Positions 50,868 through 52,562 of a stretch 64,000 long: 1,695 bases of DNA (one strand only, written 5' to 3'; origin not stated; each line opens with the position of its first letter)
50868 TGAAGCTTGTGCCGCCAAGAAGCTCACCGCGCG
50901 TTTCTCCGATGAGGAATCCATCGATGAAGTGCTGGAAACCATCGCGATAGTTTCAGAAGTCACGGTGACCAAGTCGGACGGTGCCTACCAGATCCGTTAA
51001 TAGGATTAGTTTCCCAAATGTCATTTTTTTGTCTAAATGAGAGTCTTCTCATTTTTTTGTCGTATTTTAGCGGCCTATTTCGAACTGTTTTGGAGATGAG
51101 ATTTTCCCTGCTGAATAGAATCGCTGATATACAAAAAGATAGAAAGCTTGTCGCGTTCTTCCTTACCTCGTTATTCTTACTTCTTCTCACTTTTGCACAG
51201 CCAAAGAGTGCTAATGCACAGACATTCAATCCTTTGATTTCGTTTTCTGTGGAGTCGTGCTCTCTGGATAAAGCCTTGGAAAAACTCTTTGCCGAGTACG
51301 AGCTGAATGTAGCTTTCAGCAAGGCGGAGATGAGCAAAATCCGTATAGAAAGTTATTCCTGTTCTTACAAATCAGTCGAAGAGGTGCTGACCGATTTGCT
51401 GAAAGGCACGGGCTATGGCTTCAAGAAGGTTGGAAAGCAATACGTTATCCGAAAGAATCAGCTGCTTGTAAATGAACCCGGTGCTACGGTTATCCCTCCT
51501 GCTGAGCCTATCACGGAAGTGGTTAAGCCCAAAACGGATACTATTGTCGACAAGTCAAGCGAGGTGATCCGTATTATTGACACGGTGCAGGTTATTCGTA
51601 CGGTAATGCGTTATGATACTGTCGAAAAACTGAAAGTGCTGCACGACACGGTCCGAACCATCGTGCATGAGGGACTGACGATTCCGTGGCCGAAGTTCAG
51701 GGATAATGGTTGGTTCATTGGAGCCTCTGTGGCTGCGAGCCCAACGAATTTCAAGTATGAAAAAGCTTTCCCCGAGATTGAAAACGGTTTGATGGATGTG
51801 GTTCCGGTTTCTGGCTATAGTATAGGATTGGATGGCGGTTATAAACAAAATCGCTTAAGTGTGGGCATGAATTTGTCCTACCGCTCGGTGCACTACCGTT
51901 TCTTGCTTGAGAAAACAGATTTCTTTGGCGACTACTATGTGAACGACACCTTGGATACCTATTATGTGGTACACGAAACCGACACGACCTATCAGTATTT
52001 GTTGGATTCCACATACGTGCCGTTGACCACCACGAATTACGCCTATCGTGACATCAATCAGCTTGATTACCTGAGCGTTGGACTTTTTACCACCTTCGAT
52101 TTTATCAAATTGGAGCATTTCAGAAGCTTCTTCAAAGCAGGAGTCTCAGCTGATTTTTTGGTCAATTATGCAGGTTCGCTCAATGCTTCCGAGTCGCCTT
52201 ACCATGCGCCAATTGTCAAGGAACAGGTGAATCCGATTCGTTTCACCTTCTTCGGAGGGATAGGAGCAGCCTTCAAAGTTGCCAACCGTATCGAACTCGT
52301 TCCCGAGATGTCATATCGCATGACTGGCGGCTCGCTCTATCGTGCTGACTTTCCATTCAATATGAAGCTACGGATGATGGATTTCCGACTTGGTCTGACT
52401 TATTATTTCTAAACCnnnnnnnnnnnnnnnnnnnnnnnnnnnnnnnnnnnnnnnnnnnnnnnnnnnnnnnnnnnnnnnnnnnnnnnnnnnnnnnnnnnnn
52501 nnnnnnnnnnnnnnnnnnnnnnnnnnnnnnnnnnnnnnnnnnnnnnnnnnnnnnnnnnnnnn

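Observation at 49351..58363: ECF sigma / FecR anti-sigma / STN-barrel module in one operon with two ~1000-aa T9SS cargo proteins instead of SusC/SusD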

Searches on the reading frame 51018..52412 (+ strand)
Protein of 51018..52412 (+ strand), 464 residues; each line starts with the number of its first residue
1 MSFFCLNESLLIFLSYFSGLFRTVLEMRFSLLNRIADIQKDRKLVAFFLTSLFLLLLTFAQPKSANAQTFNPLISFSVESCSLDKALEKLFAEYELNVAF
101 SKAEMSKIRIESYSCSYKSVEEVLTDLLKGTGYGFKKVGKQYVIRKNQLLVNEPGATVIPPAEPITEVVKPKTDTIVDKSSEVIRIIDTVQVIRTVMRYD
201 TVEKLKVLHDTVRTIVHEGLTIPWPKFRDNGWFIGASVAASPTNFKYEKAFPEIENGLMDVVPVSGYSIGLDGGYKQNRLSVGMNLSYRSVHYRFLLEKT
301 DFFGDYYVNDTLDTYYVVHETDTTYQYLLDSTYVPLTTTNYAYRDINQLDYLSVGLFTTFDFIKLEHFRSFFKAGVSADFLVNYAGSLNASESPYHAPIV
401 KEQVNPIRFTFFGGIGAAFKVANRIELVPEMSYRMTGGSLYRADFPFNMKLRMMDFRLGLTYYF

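Call 3: search_protein_families(library=pfam, proteins=[window:51018-52412:+], max_evalue=0.01)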
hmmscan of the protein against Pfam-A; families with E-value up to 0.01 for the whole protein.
window:51018-52412:+ (464 aa): 2 families
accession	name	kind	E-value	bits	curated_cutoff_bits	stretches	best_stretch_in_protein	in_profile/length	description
PF07660.19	STN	-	9.4e-08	32.2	28.4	1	119-146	24-51/52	Secretin and TonB N terminus short domain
PF13568.12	OMP_b-brl_2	-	0.0029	18.2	27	1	265-433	38-166/175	Outer membrane protein beta-barrel domain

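Call 6: search_protein_families(library=ncbifam, proteins=[window:51096-52412:+], max_evalue=0.01)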
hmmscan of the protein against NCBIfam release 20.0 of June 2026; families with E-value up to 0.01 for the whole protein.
window:51096-52412:+ (438 aa): 0 families

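Call 8: find_homologous_proteins(query=window:51096-52412:+, max_evalue=0.001)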
Query window:51096-52412:+ (438 aa): 429 proteins with E <= 0.001 among 6441 candidates; the best 120 are listed.
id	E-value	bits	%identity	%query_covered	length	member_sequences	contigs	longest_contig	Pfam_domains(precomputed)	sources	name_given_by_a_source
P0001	7.9e-288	972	99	100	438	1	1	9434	PF07660.20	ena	-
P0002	6.7e-286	966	98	100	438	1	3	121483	PF07660.20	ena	-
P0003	3.7e-281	950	97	100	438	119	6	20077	PF07660.20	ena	-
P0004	1.6e-261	885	89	100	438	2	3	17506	PF07660.20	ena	-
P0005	1.1e-260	883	89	100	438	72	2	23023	PF07660.20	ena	-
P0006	4.2e-258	874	88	100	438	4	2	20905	PF07660.20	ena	-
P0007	1.1e-257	873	88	100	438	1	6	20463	PF07660.20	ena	-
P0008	3.0e-257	871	88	100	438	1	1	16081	PF07660.20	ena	-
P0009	3.1e-257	871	88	100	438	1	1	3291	PF07660.20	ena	-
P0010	3.9e-257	871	89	100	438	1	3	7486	PF07660.20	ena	-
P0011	6.0e-257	870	88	100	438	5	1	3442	PF07660.20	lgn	-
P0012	7.1e-257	870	88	100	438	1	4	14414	PF07660.20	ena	-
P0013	1.2e-256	869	87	100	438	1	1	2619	PF07660.20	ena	-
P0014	2.7e-256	868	87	100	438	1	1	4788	PF07660.20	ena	-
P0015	1.5e-255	866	87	100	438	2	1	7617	PF07660.20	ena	-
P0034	9.2e-225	764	81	92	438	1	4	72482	PF07660.20,PF13568.13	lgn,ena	-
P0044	2.0e-210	717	73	100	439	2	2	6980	PF07660.20,PF13568.13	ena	-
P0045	1.0e-209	715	76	92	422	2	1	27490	PF07660.20,PF13568.13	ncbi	-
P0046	2.5e-209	714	72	100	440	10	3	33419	PF07660.20,PF13568.13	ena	-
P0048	4.3e-209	713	73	100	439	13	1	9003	PF07660.20,PF13568.13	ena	-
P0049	1.5e-208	711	72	100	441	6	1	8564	PF07660.20,PF13568.13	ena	-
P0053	1.1e-207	708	72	100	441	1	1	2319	PF07660.20,PF13568.13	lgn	-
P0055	1.8e-207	707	71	100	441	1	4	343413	PF07660.20,PF13568.13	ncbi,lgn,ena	-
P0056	2.1e-207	707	71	100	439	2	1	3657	PF07660.20,PF13568.13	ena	-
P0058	3.8e-207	706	71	100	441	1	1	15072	PF07660.20,PF13568.13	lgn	-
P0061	6.2e-207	706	71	100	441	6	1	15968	PF07660.20,PF13568.13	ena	-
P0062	1.5e-206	704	72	100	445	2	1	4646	PF07660.20,PF13568.13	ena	-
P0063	2.0e-206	704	71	100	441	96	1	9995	PF07660.20,PF13568.13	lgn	-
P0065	7.2e-206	702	71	100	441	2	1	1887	PF07660.20,PF13568.13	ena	-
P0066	3.2e-205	700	71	100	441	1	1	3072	PF07660.20,PF13568.13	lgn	-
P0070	2.4e-203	694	69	100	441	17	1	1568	PF07660.20,PF13568.13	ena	-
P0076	4.5e-201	686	75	91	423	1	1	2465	PF07660.20,PF13568.13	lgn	-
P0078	7.5e-201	686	68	100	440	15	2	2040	PF07660.20,PF13568.13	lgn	-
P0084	1.9e-200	684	73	92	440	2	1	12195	PF07660.20,PF13568.13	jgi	-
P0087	3.2e-200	683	71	92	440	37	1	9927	PF07660.20,PF13568.13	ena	-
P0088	3.3e-200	683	72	92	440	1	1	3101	PF07660.20,PF13568.13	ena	-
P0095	5.5e-200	683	72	97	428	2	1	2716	PF07660.20,PF13568.13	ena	-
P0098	7.0e-200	682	72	92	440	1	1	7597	PF07660.20,PF13568.13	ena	-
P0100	8.3e-200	682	71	92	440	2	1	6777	PF07660.20,PF13568.13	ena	-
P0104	1.2e-199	682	68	100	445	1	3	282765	PF07660.20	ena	-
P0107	1.3e-199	681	68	100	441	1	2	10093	PF07660.20,PF13568.13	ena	-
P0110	1.4e-199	681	72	92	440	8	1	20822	PF07660.20,PF13568.13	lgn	-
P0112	1.4e-199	681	71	92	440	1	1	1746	PF07660.20,PF13568.13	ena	-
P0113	1.4e-199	681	71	92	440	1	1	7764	PF07660.20,PF13568.13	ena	-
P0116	2.2e-199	681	68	100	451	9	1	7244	PF07660.20,PF13568.13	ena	-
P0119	3.2e-199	680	69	100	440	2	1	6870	PF07660.20,PF13568.13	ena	-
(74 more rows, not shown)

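Call 9: find_encoding_contigs(protein=P0055, flank=10000, max_places=3)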
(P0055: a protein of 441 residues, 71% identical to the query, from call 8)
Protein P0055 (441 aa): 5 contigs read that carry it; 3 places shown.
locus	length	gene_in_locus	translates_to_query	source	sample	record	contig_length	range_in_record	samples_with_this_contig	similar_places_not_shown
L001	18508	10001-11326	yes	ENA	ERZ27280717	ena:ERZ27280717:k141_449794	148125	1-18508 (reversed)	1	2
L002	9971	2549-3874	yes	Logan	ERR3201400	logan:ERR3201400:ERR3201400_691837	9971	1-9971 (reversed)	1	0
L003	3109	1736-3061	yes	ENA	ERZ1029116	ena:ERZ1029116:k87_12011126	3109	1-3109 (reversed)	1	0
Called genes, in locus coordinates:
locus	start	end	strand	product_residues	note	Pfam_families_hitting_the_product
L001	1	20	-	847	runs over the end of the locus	PF09113:N-glycanase_C, PF18962:Por_Secre_tail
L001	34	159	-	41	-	-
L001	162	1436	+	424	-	-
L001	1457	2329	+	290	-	PF03755:YicC-like_N, PF08340:YicC-like_C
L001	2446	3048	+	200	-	PF00625:Guanylate_kin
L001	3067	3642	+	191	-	PF01467:CTP_transf_like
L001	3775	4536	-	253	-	PF00398:RrnaAD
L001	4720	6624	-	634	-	PF13424:TPR_12 (faint), PF13428:TPR_14 (faint), PF13432:TPR_16 (faint), PF07719:TPR_2 (faint), PF13174:TPR_6 (faint), PF14559:TPR_19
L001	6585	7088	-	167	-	-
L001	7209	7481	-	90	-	PF01016:Ribosomal_L27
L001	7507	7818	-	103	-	PF00829:Ribosomal_L21p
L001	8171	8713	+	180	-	PF07638:Sigma70_ECF, PF04542:Sigma70_r2, PF08281:Sigma70_r4_2, PF04545:Sigma70_r4, PF00196:GerE (weak)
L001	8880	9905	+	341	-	PF04773:FecR, PF16344:FecR_C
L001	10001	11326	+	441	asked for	PF07660:STN (faint), PF13568:OMP_b-brl_2 (faint)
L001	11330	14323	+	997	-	PF05048:NosD (faint), PF13229:Beta_helix (weak), PF13620:CarboxypepD_reg (faint), PF18962:Por_Secre_tail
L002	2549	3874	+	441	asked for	PF07660:STN (faint), PF13568:OMP_b-brl_2 (faint)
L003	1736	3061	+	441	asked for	PF07660:STN (faint), PF13568:OMP_b-brl_2 (faint)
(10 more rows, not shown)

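Call 10: find_encoding_contigs(protein=P0104, flank=10000, max_places=3)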
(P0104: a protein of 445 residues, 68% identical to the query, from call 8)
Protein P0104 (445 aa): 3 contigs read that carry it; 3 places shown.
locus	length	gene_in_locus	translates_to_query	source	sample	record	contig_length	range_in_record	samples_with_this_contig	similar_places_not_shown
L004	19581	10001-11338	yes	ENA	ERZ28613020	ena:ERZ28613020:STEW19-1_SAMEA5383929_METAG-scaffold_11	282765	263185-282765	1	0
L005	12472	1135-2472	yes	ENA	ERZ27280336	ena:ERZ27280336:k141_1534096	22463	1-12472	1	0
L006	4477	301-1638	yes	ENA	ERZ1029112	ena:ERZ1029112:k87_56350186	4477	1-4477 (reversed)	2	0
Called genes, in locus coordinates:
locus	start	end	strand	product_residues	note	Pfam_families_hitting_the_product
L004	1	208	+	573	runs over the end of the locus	PF12833:HTH_18, PF00165:HTH_AraC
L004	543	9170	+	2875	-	PF00041:fn3, PF16656:Pur_ac_phosph_N (faint), PF25788:Ig_Rha78A_N (faint)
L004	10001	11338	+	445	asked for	PF07660:STN (faint)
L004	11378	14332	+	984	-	PF05048:NosD (faint), PF13229:Beta_helix (weak), PF22904:NOMO1-like_2nd (faint), PF17210:SdrD_B (faint), PF13620:CarboxypepD_reg (weak), PF18962:Por_Secre_tail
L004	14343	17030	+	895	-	PF13620:CarboxypepD_reg (faint), PF18962:Por_Secre_tail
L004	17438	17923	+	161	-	-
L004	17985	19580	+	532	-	?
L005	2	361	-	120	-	?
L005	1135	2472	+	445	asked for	PF07660:STN (faint)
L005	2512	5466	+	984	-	PF05048:NosD (faint), PF13229:Beta_helix (weak), PF22904:NOMO1-like_2nd (faint), PF17210:SdrD_B (faint), PF13620:CarboxypepD_reg (weak), PF18962:Por_Secre_tail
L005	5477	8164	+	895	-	PF13620:CarboxypepD_reg (faint), PF18962:Por_Secre_tail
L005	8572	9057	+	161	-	-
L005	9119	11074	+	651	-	PF00005:ABC_tran, PF02463:SMC_N (faint), PF13304:AAA_21 (faint), PF12848:ABC_tran_Xtn, PF00005:ABC_tran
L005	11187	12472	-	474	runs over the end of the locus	PF01637:ATPase_2, PF13191:AAA_16 (weak), PF13173:AAA_14 (weak), PF13401:AAA_22 (weak)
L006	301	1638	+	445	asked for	PF07660:STN (faint)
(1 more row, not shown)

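Call 21: search_protein_representatives(protein=window:51096-52412:+)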
Query: 438 residues. Proteins with E-value up to 0.001 (for the whole library): 146; up to 1e-10: 96; up to 1e-30: 21. The best 146 are listed.
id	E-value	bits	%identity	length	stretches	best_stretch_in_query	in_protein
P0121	2.0e-132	458.5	53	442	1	18-438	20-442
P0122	3.8e-110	385.1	47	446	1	18-438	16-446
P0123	9.6e-97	341.0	79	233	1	25-228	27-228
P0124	1.9e-81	290.6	39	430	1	23-438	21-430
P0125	9.4e-77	275.1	39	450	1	26-438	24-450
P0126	2.9e-59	217.5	70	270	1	11-158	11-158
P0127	1.0e-52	196.0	76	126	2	291-375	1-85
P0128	1.8e-48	181.9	32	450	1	20-437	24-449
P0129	6.2e-44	167.0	69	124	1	1-122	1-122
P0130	2.3e-43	165.2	77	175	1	25-143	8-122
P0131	3.5e-43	164.5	32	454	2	238-438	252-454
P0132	5.1e-43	164.0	31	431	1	26-437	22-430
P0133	2.7e-39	151.7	75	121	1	28-129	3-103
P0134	5.0e-38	147.5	30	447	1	26-438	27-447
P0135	1.4e-35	139.5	62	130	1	57-177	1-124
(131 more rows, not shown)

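Call 23: predict_structure(alignment_id=A1)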
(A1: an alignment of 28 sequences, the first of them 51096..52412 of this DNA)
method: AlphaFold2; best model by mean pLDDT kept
length: 438 residues; sequences in the alignment: 28
mean_pLDDT: 57.1   pTM: 0.45
mean pLDDT of the five models: 57.1, 56.0, 54.0, 49.7, 41.8
residues with pLDDT >= 90: 80; 70-90: 64; 50-70: 96; < 50: 198
segments of 3 or more residues with pLDDT < 50: 34-93, 114-116, 124-198, 273-318, 415-420
pLDDT, mean of each block of 10 residues (from residue 1): 53 60 73 44 27 34 36 35 37 53 56 50 43 30 27 26 26 28 31 43 81 84 58 66 94 93 80 45 33 33 30 44 90 90 93 85 52 66 92 86 92 54 78 92
secondary structure, 60 per line:
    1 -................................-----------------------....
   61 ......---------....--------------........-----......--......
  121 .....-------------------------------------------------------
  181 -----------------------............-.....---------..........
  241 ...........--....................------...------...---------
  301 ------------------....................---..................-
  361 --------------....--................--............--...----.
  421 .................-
elements in order: H2-33 H57-66 H76-79 H94-101 E107-112 E115-120 H121-125 E204-215 E217-221 E231-251 E254-273 E280-282 E289-291 E319-338 E342-359 E381-396 E399-410 E413-415 E420-437

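Call 26: find_related_loci(query=A3, collection=genome_contigs, flank=10000)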
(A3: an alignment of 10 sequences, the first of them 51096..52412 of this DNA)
Query A3 (438 aa) in genome_contigs; peptide patterns used: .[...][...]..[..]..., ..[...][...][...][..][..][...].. (x = any residue, [..] = any of these).
184 stretches matched a pattern; 95 encode a relative of the query (tblastn E <= 1e-3); the best 80 are kept; 80 distinct loci.
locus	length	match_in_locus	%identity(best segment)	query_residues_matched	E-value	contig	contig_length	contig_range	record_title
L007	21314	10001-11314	98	1-438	0e+0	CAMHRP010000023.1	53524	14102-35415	MAG: uncultured Bacteroidales bacterium isolate SRR11784290_bin.31_metaWRAP_v1.3_MAG genome assembly, contig: ERZ1220273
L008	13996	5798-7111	87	1-438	0e+0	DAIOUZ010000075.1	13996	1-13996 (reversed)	MAG TPA_asm: Candidatus Limiplasma sp. isolate CTOTU17551 NODE_771_length_13996_cov_2.813069, whole genome shotgun seque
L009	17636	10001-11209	76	37-438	0e+0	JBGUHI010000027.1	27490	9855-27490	MAG: Candidatus Limimorpha sp. isolate ruminal_MAG_354 ruminal_MAG_354_contig_0027, whole genome shotgun sequence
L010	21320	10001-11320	71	1-438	0e+0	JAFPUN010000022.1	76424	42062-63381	MAG: Bacteroidales bacterium isolate RGIG1487 Goat_Abomasum-1__c791, whole genome shotgun sequence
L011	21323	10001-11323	71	1-438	0e+0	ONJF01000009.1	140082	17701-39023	uncultured Bacteroidales bacterium isolate RUG358 genome assembly, contig: scaffold_249, whole genome shotgun sequence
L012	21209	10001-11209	73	39-438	0e+0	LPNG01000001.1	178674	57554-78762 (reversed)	MAG: bacterium F082 isolate F082 scaffold_0, whole genome shotgun sequence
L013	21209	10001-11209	73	39-438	0e+0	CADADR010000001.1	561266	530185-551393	MAG: uncultured Bacteroidia bacterium isolate RUG13196 genome assembly, contig: RUG13196_asm_1, whole genome shotgun seq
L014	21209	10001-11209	73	39-438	0e+0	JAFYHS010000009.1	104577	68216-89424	MAG: Bacteroidales bacterium isolate RGIG7101 Water_buffalos_Abomasum-1__c21, whole genome shotgun sequence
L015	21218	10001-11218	72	36-438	0e+0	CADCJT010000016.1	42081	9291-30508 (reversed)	MAG: uncultured Bacteroidia bacterium isolate RUG14714 genome assembly, contig: RUG14714_asm_16, whole genome shotgun se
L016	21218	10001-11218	71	36-438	0e+0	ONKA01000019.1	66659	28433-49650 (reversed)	uncultured Bacteroidales bacterium isolate RUG382 genome assembly, contig: scaffold_254, whole genome shotgun sequence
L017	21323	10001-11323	68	1-438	0e+0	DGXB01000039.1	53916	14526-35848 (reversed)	MAG TPA_asm: Bacteroidales bacterium UBA4243 UBA4243_contig_116, whole genome shotgun sequence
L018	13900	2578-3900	69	1-438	0e+0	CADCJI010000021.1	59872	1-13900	MAG: uncultured Bacteroidia bacterium isolate RUG14699 genome assembly, contig: RUG14699_asm_21, whole genome shotgun se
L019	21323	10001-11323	69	1-438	0e+0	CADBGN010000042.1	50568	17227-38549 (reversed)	MAG: uncultured Bacteroidia bacterium isolate RUG13948 genome assembly, contig: RUG13948_asm_42, whole genome shotgun se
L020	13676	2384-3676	68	11-438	0e+0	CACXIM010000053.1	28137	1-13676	MAG: uncultured Bacteroidia bacterium isolate RUG11296 genome assembly, contig: RUG11296_asm_53, whole genome shotgun se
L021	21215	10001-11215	72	37-438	0e+0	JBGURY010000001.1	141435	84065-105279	MAG: Candidatus Limimorpha sp. isolate ruminal_MAG_105 ruminal_MAG_105_contig_0001, whole genome shotgun sequence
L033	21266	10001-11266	68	26-438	0e+0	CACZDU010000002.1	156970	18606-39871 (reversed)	MAG: uncultured Bacteroidia bacterium isolate RUG12531 genome assembly, contig: RUG12531_asm_2, whole genome shotgun seq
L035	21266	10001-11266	68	26-438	0e+0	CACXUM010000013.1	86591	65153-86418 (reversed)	MAG: uncultured Bacteroidia bacterium isolate RUG11609 genome assembly, contig: RUG11609_asm_13, whole genome shotgun se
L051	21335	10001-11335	68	1-438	0e+0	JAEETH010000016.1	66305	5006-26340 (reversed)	MAG: Bacteroidales bacterium isolate Tb.RUG.400 NODE_912_length_66305_cov_10.856780, whole genome shotgun sequence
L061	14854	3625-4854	36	23-438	3e-88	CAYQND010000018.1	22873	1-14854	MAG TPA_asm: uncultured Lentimicrobiaceae bacterium isolate SRP192927_co4_801 genome assembly, contig: NODE_4229_length_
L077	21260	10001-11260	27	3-438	6e-25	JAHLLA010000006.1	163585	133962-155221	MAG: Bacteroidetes bacterium isolate MAG23 NODE_370_length_163585_cov_1025.870030, whole genome shotgun sequence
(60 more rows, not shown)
